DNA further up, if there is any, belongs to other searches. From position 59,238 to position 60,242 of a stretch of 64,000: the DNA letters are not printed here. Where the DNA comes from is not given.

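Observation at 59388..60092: Standalone EAL protein with catalytic residues present but a non-canonical loop-6 (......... instead of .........)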

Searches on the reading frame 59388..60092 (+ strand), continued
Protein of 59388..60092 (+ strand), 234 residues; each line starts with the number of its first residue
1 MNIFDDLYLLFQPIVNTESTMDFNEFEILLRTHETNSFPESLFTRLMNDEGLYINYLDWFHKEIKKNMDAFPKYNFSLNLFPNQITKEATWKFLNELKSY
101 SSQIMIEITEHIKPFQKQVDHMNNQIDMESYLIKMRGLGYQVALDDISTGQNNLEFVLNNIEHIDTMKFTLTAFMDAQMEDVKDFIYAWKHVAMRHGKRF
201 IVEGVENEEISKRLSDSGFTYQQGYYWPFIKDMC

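Call 27: list_cluster_members(proteins=[P0028, P0008, P0009, P0010, P0012, P0013, P0015, P0018, P0020, P0023])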
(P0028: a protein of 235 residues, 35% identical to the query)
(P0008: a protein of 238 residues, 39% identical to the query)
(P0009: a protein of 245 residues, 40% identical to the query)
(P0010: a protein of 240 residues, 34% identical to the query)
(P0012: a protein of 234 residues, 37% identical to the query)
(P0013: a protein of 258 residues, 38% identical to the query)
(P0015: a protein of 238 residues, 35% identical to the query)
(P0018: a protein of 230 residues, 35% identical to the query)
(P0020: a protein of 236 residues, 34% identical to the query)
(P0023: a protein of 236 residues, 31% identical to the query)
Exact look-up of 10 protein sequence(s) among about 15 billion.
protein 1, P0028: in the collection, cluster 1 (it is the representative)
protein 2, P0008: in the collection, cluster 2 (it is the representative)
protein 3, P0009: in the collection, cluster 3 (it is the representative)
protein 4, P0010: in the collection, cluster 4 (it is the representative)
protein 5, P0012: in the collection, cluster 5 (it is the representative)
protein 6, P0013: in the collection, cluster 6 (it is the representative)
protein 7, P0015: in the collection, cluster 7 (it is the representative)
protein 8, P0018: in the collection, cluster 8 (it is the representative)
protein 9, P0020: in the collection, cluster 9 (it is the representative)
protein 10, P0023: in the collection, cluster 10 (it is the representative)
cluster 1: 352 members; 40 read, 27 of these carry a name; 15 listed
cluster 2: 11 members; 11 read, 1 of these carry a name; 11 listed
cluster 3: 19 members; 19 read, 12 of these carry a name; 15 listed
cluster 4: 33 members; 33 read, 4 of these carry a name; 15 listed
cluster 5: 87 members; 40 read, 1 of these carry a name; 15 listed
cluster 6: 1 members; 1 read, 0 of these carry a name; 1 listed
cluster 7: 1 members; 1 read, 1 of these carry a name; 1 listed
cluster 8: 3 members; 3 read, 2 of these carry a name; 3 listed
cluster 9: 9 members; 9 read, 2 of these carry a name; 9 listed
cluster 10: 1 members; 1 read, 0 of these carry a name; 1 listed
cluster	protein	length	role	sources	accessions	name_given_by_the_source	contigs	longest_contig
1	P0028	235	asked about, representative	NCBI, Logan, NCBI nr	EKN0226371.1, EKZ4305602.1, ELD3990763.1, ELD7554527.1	EAL domain-containing protein [Listeria monocytogenes]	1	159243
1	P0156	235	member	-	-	EAL domain-containing protein [Listeria monocytogenes] | Lmo0111 protein n=9 Tax=Listeria monocytogenes TaxID=1639 RepID=Q8YAK7_LISMO | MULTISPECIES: EAL domain-containing protein [Listeria]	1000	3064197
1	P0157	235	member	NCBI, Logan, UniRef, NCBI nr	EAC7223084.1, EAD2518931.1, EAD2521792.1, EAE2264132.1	TPA: EAL domain-containing protein [Listeria monocytogenes] | EAL domain-containing protein n=1 Tax=Listeria monocytogenes TaxID=1639 ... | EAL domain-containing protein [Listeria monocytogenes]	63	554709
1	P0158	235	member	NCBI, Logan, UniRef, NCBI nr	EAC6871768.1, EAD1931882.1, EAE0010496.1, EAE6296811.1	EAL domain-containing protein [Listeria monocytogenes] | EAL domain-containing protein n=1 Tax=Listeria monocytogenes TaxID=1639 ...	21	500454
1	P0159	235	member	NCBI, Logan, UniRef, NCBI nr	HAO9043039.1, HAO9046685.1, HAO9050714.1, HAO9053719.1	TPA: EAL domain-containing protein [Listeria monocytogenes] | EAL domain-containing protein n=1 Tax=Listeria monocytogenes TaxID=1639 ... | EAL domain-containing protein [Listeria monocytogenes]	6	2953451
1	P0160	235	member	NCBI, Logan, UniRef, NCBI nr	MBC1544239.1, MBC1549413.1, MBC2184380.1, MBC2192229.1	EAL domain-containing protein [Listeria sp. FSL L7-0233] | EAL domain-containing protein n=1 Tax=Listeria cossartiae TaxID=2838249 ... | EAL domain-containing protein [Listeria cossartiae]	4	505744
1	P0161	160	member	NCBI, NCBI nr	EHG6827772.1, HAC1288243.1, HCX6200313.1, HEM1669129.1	TPA: EAL domain-containing protein, partial [Listeria monocytogenes] | EAL domain-containing protein [Listeria monocytogenes]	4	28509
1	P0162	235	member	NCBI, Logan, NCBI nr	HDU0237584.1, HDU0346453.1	TPA: EAL domain-containing protein [Listeria monocytogenes] | EAL domain-containing protein [Listeria monocytogenes]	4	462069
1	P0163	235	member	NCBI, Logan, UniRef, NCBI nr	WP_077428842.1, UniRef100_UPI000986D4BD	EAL domain-containing protein [Listeria monocytogenes] | EAL domain-containing protein n=1 Tax=Listeria monocytogenes TaxID=1639 ...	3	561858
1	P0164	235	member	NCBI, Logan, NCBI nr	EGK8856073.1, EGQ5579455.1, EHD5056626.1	EAL domain-containing protein [Listeria monocytogenes]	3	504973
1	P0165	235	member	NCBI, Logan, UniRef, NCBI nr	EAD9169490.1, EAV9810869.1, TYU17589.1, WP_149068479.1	EAL domain-containing protein [Listeria monocytogenes] | EAL domain-containing protein n=1 Tax=Listeria monocytogenes TaxID=1639 ...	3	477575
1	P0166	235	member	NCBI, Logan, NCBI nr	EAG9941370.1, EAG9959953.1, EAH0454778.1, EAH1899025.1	EAL domain-containing protein [Listeria monocytogenes]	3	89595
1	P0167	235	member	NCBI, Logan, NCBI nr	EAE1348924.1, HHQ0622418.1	TPA: EAL domain-containing protein [Listeria monocytogenes] | EAL domain-containing protein [Listeria monocytogenes]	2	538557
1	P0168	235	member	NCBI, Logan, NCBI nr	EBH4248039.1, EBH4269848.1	EAL domain-containing protein [Listeria monocytogenes]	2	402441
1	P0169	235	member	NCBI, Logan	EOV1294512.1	EAL domain-containing protein [Listeria monocytogenes]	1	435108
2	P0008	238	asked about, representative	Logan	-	-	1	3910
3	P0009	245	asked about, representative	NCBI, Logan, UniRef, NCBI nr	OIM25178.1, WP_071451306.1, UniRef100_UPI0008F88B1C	EAL domain-containing protein [Oenococcus oeni] | EAL domain-containing protein n=2 Tax=Oenococcus oeni TaxID=1247 RepID=UPI0008F88B1C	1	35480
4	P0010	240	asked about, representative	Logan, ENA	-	-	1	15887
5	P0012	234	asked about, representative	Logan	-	-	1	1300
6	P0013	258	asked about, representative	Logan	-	-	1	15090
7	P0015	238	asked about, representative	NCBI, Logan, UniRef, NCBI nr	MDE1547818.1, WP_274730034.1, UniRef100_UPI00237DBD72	EAL domain-containing protein [Jeotgalibaca caeni] | EAL domain-containing protein n=1 Tax=Jeotgalibaca caeni TaxID=3028623 RepID=UPI00237DBD72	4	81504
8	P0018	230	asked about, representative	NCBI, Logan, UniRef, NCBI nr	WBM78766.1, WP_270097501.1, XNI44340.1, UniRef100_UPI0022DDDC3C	EAL domain-containing protein [Lactococcus lactis] | EAL domain-containing protein n=1 Tax=Lactococcus lactis TaxID=1358 RepID=UPI0022DDDC3C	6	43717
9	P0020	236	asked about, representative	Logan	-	-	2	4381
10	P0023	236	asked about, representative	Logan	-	-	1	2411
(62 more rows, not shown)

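Call 30: search_solved_structures(query=P0156, max_evalue=1e-20, show_alignments=1)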
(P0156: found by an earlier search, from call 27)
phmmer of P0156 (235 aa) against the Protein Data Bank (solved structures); distinct sequences matched with E-value up to 1e-20: 1.
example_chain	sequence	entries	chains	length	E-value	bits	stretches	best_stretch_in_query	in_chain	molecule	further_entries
3kzp_A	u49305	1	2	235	1.6e-156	522.1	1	1-235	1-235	Putative diguanylate cyclase/phosphodiesterase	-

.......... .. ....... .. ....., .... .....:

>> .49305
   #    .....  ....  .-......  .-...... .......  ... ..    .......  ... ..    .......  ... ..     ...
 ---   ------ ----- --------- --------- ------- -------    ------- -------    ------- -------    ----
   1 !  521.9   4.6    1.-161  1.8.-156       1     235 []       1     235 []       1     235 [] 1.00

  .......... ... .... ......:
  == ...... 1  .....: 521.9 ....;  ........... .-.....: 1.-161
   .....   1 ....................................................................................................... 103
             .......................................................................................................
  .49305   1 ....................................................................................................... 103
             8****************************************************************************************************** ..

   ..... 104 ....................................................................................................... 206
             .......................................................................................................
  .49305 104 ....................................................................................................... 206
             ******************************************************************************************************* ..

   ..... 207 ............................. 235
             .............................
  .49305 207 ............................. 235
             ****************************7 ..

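Call 36: find_related_loci(query=A2, collection=genome_contigs, flank=8000)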
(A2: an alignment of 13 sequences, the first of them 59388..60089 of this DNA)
Query A2 (234 aa) in genome_contigs; peptide patterns used: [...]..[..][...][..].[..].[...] (x = any residue, [..] = any of these).
71 stretches matched a pattern; 50 encode a relative of the query (tblastn E <= 1e-3); 48 distinct loci.
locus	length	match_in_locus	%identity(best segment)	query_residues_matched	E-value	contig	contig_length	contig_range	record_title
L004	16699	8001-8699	85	1-233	4e-137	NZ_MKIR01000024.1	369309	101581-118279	Floricoccus tropicus strain DF1 DF1_Contig7, whole genome shotgun sequence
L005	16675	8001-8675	41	3-227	1e-52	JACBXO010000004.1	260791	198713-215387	Aerococcaceae bacterium DSM 111022 4_260791_62.1222, whole genome shotgun sequence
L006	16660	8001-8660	35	3-226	4e-45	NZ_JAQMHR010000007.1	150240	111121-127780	Trichococcus sp. K1Tr NODE_7_length_150240_cov_247.435665, whole genome shotgun sequence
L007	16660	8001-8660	35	3-226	5e-44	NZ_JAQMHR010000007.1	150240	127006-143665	Trichococcus sp. K1Tr NODE_7_length_150240_cov_247.435665, whole genome shotgun sequence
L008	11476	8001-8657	35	4-226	3e-44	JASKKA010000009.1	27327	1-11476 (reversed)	MAG: Trichococcus sp. isolate DJKA47_F11_bin.17 scaffold_253, whole genome shotgun sequence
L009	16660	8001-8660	36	3-226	8e-44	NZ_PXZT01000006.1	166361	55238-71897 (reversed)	Trichococcus alkaliphilus strain B5 NODE_6_length_166361_cov_1089, whole genome shotgun sequence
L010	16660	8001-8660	35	3-226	7e-44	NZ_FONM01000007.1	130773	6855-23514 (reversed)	Trichococcus pasteurii strain DSM 2381, whole genome shotgun sequence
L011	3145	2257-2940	33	3-234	1e-42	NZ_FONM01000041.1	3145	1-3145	Trichococcus pasteurii strain DSM 2381, whole genome shotgun sequence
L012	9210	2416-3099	33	3-234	9e-43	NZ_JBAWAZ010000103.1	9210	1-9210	MAG: Trichococcus sp. isolate MFD05029_ilm_asm_bin2 k127_240418, whole genome shotgun sequence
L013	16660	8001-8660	34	3-226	2e-42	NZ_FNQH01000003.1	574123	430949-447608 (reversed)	Trichococcus collinsii strain DSM 14526, whole genome shotgun sequence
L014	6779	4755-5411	34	4-226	2e-42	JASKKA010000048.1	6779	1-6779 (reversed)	MAG: Trichococcus sp. isolate DJKA47_F11_bin.17 scaffold_1696, whole genome shotgun sequence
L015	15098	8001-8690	34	5-233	1e-41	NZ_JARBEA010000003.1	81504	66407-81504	Jeotgalibaca caeni strain YN-L-12 YN-L-12_scaffold3, whole genome shotgun sequence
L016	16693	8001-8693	33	1-227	1e-41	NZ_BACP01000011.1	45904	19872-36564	Liquorilactobacillus mali KCTC 3596 = DSM 20444 strain KCTC 3596, whole genome shotgun sequence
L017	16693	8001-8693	33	1-227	1e-41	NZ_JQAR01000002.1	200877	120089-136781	Liquorilactobacillus mali strain ATCC 27304 Scaffold2, whole genome shotgun sequence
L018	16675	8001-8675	37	3-227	2e-41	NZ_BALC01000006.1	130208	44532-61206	Liquorilactobacillus sucicola DSM 21376 = JCM 15457, whole genome shotgun sequence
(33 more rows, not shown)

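Call 40: search_solved_structures(query=L003:6426-8426:+, max_evalue=0.001, show_alignments=2)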
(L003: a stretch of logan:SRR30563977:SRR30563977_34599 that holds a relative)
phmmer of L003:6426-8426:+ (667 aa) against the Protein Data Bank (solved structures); distinct sequences matched with E-value up to 0.001: 16.
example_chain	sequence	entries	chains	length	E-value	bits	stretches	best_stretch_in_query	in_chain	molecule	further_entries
7lby_A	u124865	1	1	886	1.1e-85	291.4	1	12-571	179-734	Cellulose synthase catalytic subunit [UDP-forming]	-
9b8v_E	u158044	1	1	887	1.1e-85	291.4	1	12-571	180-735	Cellulose synthase catalytic subunit [UDP-forming]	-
9fmv_A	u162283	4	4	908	1.2e-85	291.3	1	12-571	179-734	Cellulose synthase catalytic subunit [UDP-forming]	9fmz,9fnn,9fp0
5ej1_A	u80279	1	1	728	9.1e-80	271.9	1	44-536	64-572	Putative cellulose synthase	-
4hg6_A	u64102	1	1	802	1.3e-79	271.3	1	44-536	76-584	Cellulose Synthase Subunit A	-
4p00_A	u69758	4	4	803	1.3e-79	271.3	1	44-536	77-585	Cellulose Synthase A subunit | Cellulose Synthase subunit A | Putative cellulose synthase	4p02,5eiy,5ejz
8dqk_A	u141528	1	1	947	2.1e-09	39.4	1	279-391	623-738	Cellulose synthase-like CslF6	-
8vi0_A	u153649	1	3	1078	4.2e-09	38.4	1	282-406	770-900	Cellulose synthase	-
6yv7_A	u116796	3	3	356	3.1e-08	35.6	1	103-305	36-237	Glycosyl transferase, family 2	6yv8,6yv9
6yv7_B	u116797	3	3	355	3.2e-08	35.5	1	103-305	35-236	Glycosyl transferase, family 2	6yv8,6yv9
8vht_A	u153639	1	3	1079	3.3e-08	35.5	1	282-410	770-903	Cellulose synthase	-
6wlb_A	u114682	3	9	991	2.6e-07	32.5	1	280-406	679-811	Cellulose synthase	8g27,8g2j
8vhz_A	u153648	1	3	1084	6.4e-07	31.2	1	282-405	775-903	Cellulose synthase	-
7d5k_A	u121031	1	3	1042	1.9e-06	29.7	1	282-406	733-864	Cellulose synthase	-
7ck3_A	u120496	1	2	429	3.3e-06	28.9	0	282-334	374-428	Cellulose synthase A catalytic subunit 3 [UDP-forming],Cellulose synthase A catalytic subu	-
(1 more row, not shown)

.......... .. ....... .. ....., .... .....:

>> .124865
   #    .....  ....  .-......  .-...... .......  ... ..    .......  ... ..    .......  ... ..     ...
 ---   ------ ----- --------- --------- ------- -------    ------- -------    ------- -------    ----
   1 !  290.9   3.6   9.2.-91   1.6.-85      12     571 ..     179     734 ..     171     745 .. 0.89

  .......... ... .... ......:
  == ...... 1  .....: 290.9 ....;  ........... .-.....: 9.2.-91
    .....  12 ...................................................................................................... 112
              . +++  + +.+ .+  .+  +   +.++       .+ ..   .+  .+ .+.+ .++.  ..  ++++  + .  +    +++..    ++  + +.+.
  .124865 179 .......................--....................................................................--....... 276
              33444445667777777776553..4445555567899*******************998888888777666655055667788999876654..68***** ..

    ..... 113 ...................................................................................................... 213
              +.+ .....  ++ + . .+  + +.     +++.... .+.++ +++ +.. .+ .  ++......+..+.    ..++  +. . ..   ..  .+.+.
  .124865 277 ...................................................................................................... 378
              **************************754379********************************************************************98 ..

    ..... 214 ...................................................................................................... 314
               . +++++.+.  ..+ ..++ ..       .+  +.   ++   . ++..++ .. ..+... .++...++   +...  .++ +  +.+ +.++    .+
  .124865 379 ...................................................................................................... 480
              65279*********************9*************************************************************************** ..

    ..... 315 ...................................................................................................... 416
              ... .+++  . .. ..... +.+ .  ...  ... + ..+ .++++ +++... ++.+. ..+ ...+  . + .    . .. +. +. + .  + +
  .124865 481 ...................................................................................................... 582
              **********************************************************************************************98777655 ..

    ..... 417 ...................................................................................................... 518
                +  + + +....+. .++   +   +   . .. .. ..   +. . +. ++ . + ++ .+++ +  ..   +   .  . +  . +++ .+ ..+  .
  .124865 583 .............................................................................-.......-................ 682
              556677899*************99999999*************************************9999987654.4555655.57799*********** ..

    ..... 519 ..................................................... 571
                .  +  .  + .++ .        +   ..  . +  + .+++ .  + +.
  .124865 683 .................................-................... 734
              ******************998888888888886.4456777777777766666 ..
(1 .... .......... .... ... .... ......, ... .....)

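Call 41: search_protein_families(library=ncbifam, proteins=[window:59388-60089:+, L003:6426-8426:+], max_evalue=0.01)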
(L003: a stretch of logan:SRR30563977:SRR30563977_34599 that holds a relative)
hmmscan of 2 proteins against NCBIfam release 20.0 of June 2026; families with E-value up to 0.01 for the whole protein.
window:59388-60089:+ (234 aa): 11 families
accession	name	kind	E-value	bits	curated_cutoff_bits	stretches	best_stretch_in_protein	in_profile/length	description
NF051476.1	CDiGphdiTpdA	equivalog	1.2e-10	40.8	1000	1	9-229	362-569/570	cyclic di-GMP phosphodiesterase TpdA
NF008807.1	PRK11829.1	equivalog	3e-08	32.2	733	1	6-227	428-649/670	biofilm formation regulator HmsP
NF052265.1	EAL_dom_RimA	equivalog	1.5e-07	31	430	1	10-227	20-230/248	S6 modification regulatory phosphodiesterase RimA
NF007839.0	PRK10551.1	equivalog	2.3e-07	29.8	461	1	6-227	276-497/518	cyclic di-GMP phosphodiesterase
NF007474.0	PRK10060.1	equivalog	1.6e-06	26.6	782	1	6-227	421-641/663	cyclic di-GMP phosphodiesterase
NF008467.0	PRK11359.1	equivalog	6.6e-05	21.1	857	1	7-227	558-779/800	oxygen-sensing cyclic-di-GMP phosphodiesterase DosP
NF045675.1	PhdiestaseDibA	equivalog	7.2e-05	21.3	980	1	71-227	465-612/623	phosphodiesterase DibA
NF052458.1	PhdiestGepA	equivalog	8.3e-05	20.9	1200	1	75-227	681-828/840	phosphodiesterase GepA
NF007298.0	PRK09776.1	equivalog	0.00029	18.8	1135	1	27-225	895-1091/1111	diguanylate cyclase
NF008617.0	PRK11596.1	equivalog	0.001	18.4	190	1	126-227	140-239/255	cyclic-guanylate-specific phosphodiesterase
NF053781.1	cdiGMPphdstlr2612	equivalog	0.0046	14.6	1600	1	6-226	1028-1251/1268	Tlr1612 family c-di-GMP phosphodiesterase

L003:6426-8426:+ (667 aa): 18 families
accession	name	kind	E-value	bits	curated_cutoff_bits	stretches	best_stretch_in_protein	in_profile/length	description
TIGR03030.1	CelA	equivalog_domain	1.1e-143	479.9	699.1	1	5-656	30-692/714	UDP-forming cellulose synthase catalytic subunit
NF008558.0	PRK11498.1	equivalog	1.9e-109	366.9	992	1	10-577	177-740/872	UDP-forming cellulose synthase catalytic subunit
TIGR03937.1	PgaC_IcaA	equivalog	1e-23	84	422.3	2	267-440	202-370/407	poly-beta-1,6-N-acetyl-D-glucosamine synthase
TIGR04242.1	nodulat_NodC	equivalog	1.2e-13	50.9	550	1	86-334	25-283/395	chitooligosaccharide synthase NodC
TIGR03111.1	glyc2_xrt_Gpos1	hypoth_equivalog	1.9e-13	50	363.95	1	85-414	30-365/439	TIGR03111 family XrtG-associated glycosyltransferase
NF041875.1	EPS_EpsD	equivalog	3.2e-13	49.8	370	1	111-341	1-233/325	exopolysaccharide biosynthesis glycosyltransferase EpsD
TIGR03965.1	mycofact_glyco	equivalog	3.6e-12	45.9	280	1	107-341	72-306/467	mycofactocin biosynthesis glycosyltransferase MftF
TIGR03472.1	HpnI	equivalog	1.7e-11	43.6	310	1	173-335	112-272/373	bacteriohopanetetrol glucosamine biosynthesis glycosyltransferase HpnI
NF053846.1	glyco_with_XrtP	equivalog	3.9e-10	39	520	1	189-373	135-334/440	XrtP-associated glycosyltransferase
NF003958.0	PRK05454.2-1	equivalog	1.4e-09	36.7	419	1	15-376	23-397/704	glucans biosynthesis glucosyltransferase MdoH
NF003962.0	PRK05454.2-5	equivalog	5.9e-09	35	328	1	29-370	58-420/641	glucans biosynthesis glucosyltransferase MdoH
NF003957.0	PRK05454.1-4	equivalog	3.2e-08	32.4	1131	1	161-377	209-433/645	glucans biosynthesis glucosyltransferase MdoH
NF003956.0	PRK05454.1-3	equivalog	2.8e-07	29.1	864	1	158-383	199-431/718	glucans biosynthesis glucosyltransferase MdoH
NF003959.0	PRK05454.2-2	equivalog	5.5e-07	28.3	550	1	162-384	157-386/599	glucans biosynthesis glucosyltransferase MdoH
NF010496.0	PRK13915.1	equivalog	1.1e-06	28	262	1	94-220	18-151/307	glucosyl-3-phosphoglycerate synthase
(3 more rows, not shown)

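Call 42: predict_structure(alignment_id=A1)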
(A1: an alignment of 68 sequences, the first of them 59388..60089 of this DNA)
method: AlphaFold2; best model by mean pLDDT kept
length: 234 residues; sequences in the alignment: 68
mean_pLDDT: 92.6   pTM: 0.89
mean pLDDT of the five models: 92.6, 92.5, 92.4, 91.8, 91.7
residues with pLDDT >= 90: 193; 70-90: 23; 50-70: 18; < 50: 0
segments of 3 or more residues with pLDDT < 50: none
pLDDT, mean of each block of 10 residues (from residue 1): 93 94 92 96 96 98 97 97 96 98 97 60 70 98 95 94 98 90 95 98 96 96 94 76
secondary structure, 60 per line:
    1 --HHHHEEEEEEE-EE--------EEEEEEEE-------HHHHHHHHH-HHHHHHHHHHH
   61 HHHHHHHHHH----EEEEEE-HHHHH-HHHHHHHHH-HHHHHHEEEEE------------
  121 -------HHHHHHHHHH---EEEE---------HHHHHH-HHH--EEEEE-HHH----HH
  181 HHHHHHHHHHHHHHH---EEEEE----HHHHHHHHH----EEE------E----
elements in order: H3-6 E7-13 E25-32 H40-48 H50-70 E75-80 H82-86 H88-96 H98-103 E104-108 H128-137 E141-144 H154-159 E166-170 H179-195 E199-203 H208-216 E221-223
